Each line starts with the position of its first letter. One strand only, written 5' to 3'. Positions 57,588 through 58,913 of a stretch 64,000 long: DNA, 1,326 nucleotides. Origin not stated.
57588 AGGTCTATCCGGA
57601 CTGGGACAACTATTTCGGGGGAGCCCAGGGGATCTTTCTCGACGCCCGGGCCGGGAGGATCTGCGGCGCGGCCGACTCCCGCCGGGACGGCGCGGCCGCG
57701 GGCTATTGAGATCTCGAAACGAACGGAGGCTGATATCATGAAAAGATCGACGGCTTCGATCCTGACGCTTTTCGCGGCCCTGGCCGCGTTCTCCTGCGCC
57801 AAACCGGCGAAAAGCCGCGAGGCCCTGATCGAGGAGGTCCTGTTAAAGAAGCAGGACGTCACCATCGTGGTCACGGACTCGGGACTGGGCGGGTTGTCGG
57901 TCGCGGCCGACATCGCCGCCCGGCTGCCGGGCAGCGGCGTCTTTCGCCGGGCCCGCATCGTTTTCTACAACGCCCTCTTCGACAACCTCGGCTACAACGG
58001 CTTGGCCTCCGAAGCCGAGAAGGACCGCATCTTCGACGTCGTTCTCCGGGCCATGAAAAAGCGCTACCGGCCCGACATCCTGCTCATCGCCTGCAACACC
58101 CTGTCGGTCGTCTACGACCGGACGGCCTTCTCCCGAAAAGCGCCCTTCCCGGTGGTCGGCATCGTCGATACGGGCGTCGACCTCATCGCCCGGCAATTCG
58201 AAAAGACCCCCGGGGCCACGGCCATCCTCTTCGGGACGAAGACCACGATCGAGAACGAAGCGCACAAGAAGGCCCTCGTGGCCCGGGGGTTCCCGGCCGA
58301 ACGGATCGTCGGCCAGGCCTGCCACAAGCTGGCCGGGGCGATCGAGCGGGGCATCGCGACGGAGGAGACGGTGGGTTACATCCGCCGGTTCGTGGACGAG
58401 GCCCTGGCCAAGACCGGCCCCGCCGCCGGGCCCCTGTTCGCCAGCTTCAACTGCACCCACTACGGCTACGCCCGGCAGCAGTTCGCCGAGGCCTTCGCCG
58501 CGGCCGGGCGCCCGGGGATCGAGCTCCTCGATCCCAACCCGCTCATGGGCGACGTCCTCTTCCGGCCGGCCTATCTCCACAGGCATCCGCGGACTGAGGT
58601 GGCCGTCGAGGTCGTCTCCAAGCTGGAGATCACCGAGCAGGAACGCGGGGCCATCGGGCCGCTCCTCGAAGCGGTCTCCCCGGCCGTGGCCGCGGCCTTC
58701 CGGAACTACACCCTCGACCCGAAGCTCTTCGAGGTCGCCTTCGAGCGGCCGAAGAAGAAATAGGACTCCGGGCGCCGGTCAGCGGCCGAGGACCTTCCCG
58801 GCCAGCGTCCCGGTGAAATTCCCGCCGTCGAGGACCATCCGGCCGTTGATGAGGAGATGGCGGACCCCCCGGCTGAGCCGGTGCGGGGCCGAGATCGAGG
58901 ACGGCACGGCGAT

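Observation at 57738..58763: Glutamate racemase homologue carrying a lipoprotein export signal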

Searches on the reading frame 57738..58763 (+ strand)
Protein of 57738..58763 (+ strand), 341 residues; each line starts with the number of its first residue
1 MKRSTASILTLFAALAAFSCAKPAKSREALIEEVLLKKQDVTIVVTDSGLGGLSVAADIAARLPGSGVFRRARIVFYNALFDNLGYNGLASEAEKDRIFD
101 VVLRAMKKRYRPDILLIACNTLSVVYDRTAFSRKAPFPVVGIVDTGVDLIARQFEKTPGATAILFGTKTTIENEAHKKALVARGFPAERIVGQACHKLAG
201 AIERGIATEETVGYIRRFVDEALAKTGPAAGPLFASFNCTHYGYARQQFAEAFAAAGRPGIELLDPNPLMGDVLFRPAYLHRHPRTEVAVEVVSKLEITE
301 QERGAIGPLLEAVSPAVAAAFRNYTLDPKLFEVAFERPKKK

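Call 3: search_protein_families(library=pfam, proteins=[window:57738-58760:+], max_evalue=1)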
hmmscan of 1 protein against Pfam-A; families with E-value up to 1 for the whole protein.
window:57738-58760:+ (341 aa): 1 family
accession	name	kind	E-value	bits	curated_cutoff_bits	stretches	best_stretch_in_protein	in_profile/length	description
PF01177.27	Asp_Glu_race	-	4.4e-09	36.9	31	1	88-225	42-173/211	Asp/Glu/Hydantoin racemase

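Call 4: search_protein_families(library=ncbifam, proteins=[window:57738-58760:+], max_evalue=1)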
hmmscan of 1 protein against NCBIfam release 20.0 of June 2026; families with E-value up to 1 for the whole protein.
window:57738-58760:+ (341 aa): 5 families
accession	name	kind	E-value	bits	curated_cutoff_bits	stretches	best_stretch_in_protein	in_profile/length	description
TIGR00067.1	glut_race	equivalog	5.2e-19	68.6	146.65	1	43-253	1-194/251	glutamate racemase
NF002035.0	PRK00865.1-3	equivalog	9.6e-11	41.7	328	1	41-252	4-197/267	glutamate racemase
NF002034.1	PRK00865.1-1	equivalog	2.1e-10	40.3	408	1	43-247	1-189/260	glutamate racemase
TIGR00035.1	asp_race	subfamily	9e-05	22.2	93.1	1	72-185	37-144/236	amino acid racemase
NF047653.1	OMPLoa22Lepto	equivalog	0.082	12.5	300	1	170-195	132-157/183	OmpA family outer membrane lipoprotein Loa22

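Call 5: search_solved_structures(query=window:57738-58760:+, max_evalue=10, show_alignments=3)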
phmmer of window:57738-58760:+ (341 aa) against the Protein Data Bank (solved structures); distinct sequences matched with E-value up to 10: 23.
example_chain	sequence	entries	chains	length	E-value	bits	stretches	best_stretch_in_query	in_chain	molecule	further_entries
3uhf_A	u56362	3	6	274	6.7e-12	48.5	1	39-187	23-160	Glutamate racemase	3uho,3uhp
2dwu_A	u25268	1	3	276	1.9e-08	37.2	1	42-244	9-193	Glutamate racemase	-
1zuw_A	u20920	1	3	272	2.8e-08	36.6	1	43-246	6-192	glutamate racemase 1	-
5w1q_A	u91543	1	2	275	9.4e-08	34.9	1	42-214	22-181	Glutamate racemase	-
8eb3_A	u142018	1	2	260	9.9e-08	34.8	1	43-216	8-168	Glutamate racemase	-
7uj5_A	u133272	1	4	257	1.1e-07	34.6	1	44-217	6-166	Glutamate racemase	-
2jfn_A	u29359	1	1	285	1.4e-07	34.3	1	41-185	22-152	GLUTAMATE RACEMASE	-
8tba_A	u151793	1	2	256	2e-07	33.8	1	48-186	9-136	Glutamate racemase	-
2jfq_A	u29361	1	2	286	2.1e-07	33.7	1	43-244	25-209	GLUTAMATE RACEMASE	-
8udi_A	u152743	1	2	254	2.2e-07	33.7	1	48-186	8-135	Glutamate racemase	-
2jfx_A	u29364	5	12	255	2.2e-07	33.7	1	48-186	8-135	GLUTAMATE RACEMASE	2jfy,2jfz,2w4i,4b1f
2jfu_A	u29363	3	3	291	2.6e-06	30.1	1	45-246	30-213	GLUTAMATE RACEMASE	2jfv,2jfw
5ijw_A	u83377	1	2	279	6e-06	28.9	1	43-220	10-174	Glutamate racemase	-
2vvt_A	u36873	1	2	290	7.7e-06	28.6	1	42-246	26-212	GLUTAMATE RACEMASE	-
2jfo_A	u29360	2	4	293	8e-06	28.5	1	42-246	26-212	GLUTAMATE RACEMASE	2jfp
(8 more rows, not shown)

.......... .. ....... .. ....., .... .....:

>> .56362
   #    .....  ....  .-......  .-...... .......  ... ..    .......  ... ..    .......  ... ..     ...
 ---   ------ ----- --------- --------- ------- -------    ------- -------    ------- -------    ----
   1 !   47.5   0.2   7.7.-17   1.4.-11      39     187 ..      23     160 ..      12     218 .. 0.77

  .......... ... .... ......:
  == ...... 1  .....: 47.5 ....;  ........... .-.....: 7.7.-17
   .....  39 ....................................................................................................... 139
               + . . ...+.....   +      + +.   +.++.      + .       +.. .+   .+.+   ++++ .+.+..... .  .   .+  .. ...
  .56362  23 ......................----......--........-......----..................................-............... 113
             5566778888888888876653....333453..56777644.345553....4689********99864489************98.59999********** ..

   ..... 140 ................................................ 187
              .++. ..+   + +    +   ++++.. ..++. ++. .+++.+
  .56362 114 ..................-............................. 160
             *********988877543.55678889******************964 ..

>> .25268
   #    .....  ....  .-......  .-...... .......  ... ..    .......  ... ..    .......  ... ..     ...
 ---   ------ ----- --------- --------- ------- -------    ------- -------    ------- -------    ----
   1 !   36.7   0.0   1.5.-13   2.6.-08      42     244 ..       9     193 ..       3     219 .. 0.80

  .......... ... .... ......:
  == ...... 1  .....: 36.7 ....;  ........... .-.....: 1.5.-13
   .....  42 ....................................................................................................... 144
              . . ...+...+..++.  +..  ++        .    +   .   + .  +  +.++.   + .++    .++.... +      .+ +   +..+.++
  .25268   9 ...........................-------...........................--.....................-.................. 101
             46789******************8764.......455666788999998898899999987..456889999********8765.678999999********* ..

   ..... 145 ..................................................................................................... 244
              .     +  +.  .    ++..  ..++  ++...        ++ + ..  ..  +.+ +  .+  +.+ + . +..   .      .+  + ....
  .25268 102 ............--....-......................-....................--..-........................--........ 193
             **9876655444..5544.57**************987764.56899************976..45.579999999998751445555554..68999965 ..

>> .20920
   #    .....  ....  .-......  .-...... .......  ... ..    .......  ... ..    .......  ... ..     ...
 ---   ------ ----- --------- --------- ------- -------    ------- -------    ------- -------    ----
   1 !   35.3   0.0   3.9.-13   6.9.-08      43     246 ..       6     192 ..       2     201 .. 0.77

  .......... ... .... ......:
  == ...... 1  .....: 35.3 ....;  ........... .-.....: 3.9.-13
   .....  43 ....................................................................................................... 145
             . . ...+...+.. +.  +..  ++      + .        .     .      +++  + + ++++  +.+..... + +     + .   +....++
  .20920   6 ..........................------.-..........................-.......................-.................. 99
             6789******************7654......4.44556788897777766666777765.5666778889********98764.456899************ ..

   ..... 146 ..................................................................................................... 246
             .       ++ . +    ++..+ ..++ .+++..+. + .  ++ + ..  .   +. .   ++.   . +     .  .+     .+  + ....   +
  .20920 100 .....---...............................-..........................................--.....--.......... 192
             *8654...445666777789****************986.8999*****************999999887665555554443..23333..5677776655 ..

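Call 6: find_homologous_proteins(query=window:57738-58760:+, max_evalue=0.001)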
Query window:57738-58760:+ (341 aa): 1180 proteins with E <= 0.001 among 8000 candidates; the best 120 are listed.
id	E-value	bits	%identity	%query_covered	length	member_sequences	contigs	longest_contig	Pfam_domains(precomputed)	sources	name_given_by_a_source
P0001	2.7e-210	715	97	100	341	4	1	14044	PF01177.28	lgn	-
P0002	7.2e-192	655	88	100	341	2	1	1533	PF01177.28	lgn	-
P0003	7.3e-181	618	86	93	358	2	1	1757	PF01177.28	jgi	jgi:glutamate racemase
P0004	4.8e-180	616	86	94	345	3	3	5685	PF01177.28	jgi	jgi:glutamate racemase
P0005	2.2e-179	614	85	94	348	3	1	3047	PF01177.28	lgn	-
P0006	6.8e-179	612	82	100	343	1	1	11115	PF01177.28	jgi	jgi:glutamate racemase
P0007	1.3e-177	608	85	94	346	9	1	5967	PF01177.28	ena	-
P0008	1.3e-177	608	84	94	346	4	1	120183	PF01177.28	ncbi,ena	-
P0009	2.7e-177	607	80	100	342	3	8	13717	PF01177.28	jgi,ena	jgi:glutamate racemase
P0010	2.8e-177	607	85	94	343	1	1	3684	PF01177.28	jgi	jgi:glutamate racemase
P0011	4.8e-177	606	84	96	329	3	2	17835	PF01177.28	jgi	-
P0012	9.9e-177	605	81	100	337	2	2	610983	PF01177.28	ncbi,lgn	-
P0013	6.8e-176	602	80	98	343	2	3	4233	PF01177.28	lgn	-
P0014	2.4e-175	600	82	94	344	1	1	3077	PF01177.28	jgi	jgi:glutamate racemase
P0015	4.6e-175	599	81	99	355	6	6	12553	PF01177.28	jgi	jgi:glutamate racemase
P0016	1.2e-174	598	82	95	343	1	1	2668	PF01177.28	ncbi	-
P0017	1.5e-174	598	83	94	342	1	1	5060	PF01177.28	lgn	-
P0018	2.7e-173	594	80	100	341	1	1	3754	PF01177.28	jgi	-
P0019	3.4e-173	593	80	100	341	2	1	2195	PF01177.28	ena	-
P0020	4.7e-173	593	80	100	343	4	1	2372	PF01177.28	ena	-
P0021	1.6e-172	591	79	100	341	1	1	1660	PF01177.28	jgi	-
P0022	2.6e-172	590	80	100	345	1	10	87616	PF01177.28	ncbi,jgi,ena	-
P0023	1.1e-171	588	81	97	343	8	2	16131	PF01177.28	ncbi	-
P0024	6.2e-170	583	81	94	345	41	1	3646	PF01177.28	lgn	-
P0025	1.6e-167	575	81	94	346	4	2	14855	PF01177.28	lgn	-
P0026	2.0e-167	574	80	94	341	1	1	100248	PF01177.28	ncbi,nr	ncbi:MAG: aspartate/glutamate racemase family protein [Candidatus Moduliflexus flocculans]|nr:aspart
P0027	4.2e-167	573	80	95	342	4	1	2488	PF01177.28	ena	-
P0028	3.0e-166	570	75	100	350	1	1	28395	PF01177.28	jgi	jgi:glutamate racemase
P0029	7.9e-166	569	78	98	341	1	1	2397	PF01177.28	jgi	jgi:glutamate racemase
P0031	7.4e-161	553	75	100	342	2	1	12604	PF01177.28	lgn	-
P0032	5.1e-158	543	73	100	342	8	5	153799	PF01177.28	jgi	jgi:glutamate racemase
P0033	2.8e-157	541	74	100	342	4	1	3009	PF01177.28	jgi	jgi:glutamate racemase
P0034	5.1e-157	540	74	100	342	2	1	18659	PF01177.28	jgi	jgi:glutamate racemase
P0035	6.3e-156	537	73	100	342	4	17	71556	PF01177.28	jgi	jgi:glutamate racemase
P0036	1.3e-155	536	72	100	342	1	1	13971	PF01177.28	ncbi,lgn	-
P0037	4.3e-155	534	75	95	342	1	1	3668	PF01177.28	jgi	-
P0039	5.4e-153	527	71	100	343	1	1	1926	PF01177.28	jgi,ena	-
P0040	1.2e-152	526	72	100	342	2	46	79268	PF01177.28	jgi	jgi:glutamate racemase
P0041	1.3e-152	526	81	88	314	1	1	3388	PF01177.28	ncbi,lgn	-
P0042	1.5e-150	519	70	100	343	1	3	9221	PF01177.28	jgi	jgi:glutamate racemase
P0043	2.2e-150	518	71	96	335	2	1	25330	PF01177.28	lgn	-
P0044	5.3e-149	514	69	100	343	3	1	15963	PF01177.28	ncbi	-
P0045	3.7e-148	511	73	96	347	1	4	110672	PF01177.28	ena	-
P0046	6.8e-148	510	69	98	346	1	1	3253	PF01177.28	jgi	jgi:glutamate racemase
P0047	5.8e-147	507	68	100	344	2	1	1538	PF01177.28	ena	-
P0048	2.3e-146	505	70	98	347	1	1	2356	PF01177.28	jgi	jgi:glutamate racemase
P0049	3.8e-146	504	69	100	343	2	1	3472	PF01177.28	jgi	jgi:glutamate racemase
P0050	3.6e-145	501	67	99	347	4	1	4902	PF01177.28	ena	-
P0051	3.7e-144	498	67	99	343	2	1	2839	PF01177.28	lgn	-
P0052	6.9e-144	497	67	99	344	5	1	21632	PF01177.28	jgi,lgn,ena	-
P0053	1.6e-142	492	66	100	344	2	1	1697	PF01177.28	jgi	-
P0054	5.0e-141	488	66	100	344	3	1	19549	PF01177.28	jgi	jgi:glutamate racemase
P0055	8.0e-141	487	66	100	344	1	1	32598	PF01177.28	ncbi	-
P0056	1.2e-140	486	66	100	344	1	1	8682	PF01177.28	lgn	-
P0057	3.0e-140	485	66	95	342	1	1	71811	PF01177.28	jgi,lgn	jgi:glutamate racemase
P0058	1.2e-139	483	65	100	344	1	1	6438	PF01177.28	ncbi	-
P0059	4.3e-139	481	67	93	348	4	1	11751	PF01177.28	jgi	-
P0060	1.1e-138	480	66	94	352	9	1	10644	PF01177.28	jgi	-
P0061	3.4e-138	478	64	100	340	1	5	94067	PF01177.28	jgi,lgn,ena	-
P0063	1.1e-136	473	65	95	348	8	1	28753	PF01177.28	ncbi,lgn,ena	-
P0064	1.9e-136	473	65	95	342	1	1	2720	PF01177.28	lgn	-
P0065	3.9e-136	472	67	93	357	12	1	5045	PF01177.28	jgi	jgi:glutamate racemase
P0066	6.0e-129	448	67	89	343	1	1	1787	PF01177.28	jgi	jgi:glutamate racemase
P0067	3.8e-128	445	62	97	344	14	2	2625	PF01177.28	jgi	jgi:glutamate racemase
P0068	2.1e-127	443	63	99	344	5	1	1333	PF01177.28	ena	-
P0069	1.2e-124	434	58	99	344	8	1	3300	PF01177.28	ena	-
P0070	3.6e-124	432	59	96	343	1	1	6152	PF01177.28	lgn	-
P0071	8.2e-122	424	84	67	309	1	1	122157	PF01177.28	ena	-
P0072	9.0e-122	424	57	99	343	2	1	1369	PF01177.28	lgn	-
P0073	2.4e-121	423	58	94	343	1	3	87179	PF01177.28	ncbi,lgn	-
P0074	2.5e-121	423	57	96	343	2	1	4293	PF01177.28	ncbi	-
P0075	7.1e-121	421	59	98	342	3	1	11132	PF01177.28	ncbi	-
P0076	3.3e-120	419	57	99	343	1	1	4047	PF01177.28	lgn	-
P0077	9.2e-120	418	58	99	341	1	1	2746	PF01177.28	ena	-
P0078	3.3e-119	416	60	92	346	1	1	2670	PF01177.28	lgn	-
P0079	3.4e-119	416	57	99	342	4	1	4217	PF01177.28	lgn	-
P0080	3.5e-119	416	57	99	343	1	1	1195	PF01177.28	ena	-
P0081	1.5e-118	414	58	99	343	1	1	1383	PF01177.28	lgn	-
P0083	2.5e-117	410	55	99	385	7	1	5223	PF01177.28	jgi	jgi:glutamate racemase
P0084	4.2e-117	409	55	99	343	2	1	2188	PF01177.28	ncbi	-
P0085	9.1e-117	408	59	93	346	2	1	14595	PF01177.28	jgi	jgi:glutamate racemase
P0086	1.1e-116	408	57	93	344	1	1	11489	PF01177.28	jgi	-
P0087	1.2e-116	408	57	94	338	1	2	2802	PF01177.28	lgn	-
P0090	6.5e-116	405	58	90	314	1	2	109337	PF01177.28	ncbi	-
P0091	1.3e-115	404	58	90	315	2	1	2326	PF01177.28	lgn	-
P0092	1.7e-115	404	58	96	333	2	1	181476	PF01177.28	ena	-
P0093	1.8e-115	404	54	99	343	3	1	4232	PF01177.28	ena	-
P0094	4.1e-115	402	58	90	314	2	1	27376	PF01177.28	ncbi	-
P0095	1.3e-114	401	56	99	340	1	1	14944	PF01177.28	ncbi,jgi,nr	ncbi:MAG: aspartate/glutamate racemase family protein [candidate division KSB1 bacterium]|jgi:glutam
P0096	1.4e-114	401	56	95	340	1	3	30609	PF01177.28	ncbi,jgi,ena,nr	ncbi:hypothetical protein B6D60_05050 [candidate division KSB1 bacterium 4484_87]|nr:MAG: hypothetic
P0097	1.6e-114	401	61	92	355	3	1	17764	PF01177.28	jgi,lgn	jgi:glutamate racemase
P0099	2.3e-114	400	57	96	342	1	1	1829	PF01177.28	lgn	-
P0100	2.9e-114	400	58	97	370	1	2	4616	PF01177.28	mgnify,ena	mgnify:CR=1 FL=1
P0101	5.1e-114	399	60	95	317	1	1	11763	PF01177.28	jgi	jgi:hypothetical protein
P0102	5.8e-114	399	58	90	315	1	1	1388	PF01177.28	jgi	jgi:glutamate racemase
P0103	8.5e-114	398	55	99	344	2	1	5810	PF01177.28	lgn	-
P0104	1.2e-113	398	56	94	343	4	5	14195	PF01177.28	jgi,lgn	-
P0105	1.7e-113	397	55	96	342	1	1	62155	PF01177.28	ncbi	-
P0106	1.7e-113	397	55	99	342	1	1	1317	PF01177.28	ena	-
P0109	3.9e-113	396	57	93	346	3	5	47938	PF01177.28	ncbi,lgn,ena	-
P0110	2.3e-112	393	54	99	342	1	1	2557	PF01177.28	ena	-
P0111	3.8e-112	393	55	100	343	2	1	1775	PF01177.28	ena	-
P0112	1.0e-111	391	54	98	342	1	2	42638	PF01177.28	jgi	-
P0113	1.2e-111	391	55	99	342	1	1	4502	PF01177.28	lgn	-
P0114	1.2e-111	391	54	99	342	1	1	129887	PF01177.28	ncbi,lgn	ncbi:MAG: glutamate racemase [Candidatus Zhuqueibacterota bacterium]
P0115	1.8e-111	390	55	94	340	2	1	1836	PF01177.28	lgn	-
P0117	3.9e-111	389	58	94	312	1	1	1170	PF01177.28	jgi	jgi:hypothetical protein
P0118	5.8e-111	389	57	90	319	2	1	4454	PF01177.28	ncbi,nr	ncbi:hypothetical protein L0Z72_06710 [candidate division KSB1 bacterium]|nr:hypothetical protein [c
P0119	8.0e-111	388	57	90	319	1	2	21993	PF01177.28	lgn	-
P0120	2.3e-110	387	59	92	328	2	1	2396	PF01177.28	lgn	-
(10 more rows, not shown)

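Call 10: find_encoding_contigs(protein=window:57738-58763:+, flank=10000, max_places=4)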
Protein window:57738-58763:+ (341 aa): 2 contigs read that carry it; 2 places shown.
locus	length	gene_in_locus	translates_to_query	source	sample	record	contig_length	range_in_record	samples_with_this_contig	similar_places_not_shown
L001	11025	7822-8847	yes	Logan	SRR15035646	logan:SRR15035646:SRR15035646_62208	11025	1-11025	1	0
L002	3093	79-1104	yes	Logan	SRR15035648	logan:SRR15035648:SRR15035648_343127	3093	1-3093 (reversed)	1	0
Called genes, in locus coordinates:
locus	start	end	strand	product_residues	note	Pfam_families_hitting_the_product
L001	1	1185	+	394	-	?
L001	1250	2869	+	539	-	-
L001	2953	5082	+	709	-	PF00884:Sulfatase, PF14559:TPR_19 (weak), PF00515:TPR_1 (weak), PF07719:TPR_2 (weak), PF13414:TPR_11 (weak), PF13428:TPR_14 (weak), PF13414:TPR_11 (weak), PF13432:TPR_16 (weak), +13 more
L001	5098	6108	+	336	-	PF13620:CarboxypepD_reg, PF13715:CarbopepD_reg_2 (weak), PF13432:TPR_16, PF23914:TPR_CcmH_CycH (weak), PF13432:TPR_16, PF14559:TPR_19 (weak), PF13371:TPR_9 (weak), PF13424:TPR_12, +11 more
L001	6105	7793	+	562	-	PF01019:G_glu_transpept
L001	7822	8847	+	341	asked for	PF01177:Asp_Glu_race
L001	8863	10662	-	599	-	PF07969:Amidohydro_3, PF01979:Amidohydro_1, PF07969:Amidohydro_3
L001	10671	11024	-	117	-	?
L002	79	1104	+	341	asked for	PF01177:Asp_Glu_race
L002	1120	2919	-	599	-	PF07969:Amidohydro_3, PF01979:Amidohydro_1, PF07969:Amidohydro_3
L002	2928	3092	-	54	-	?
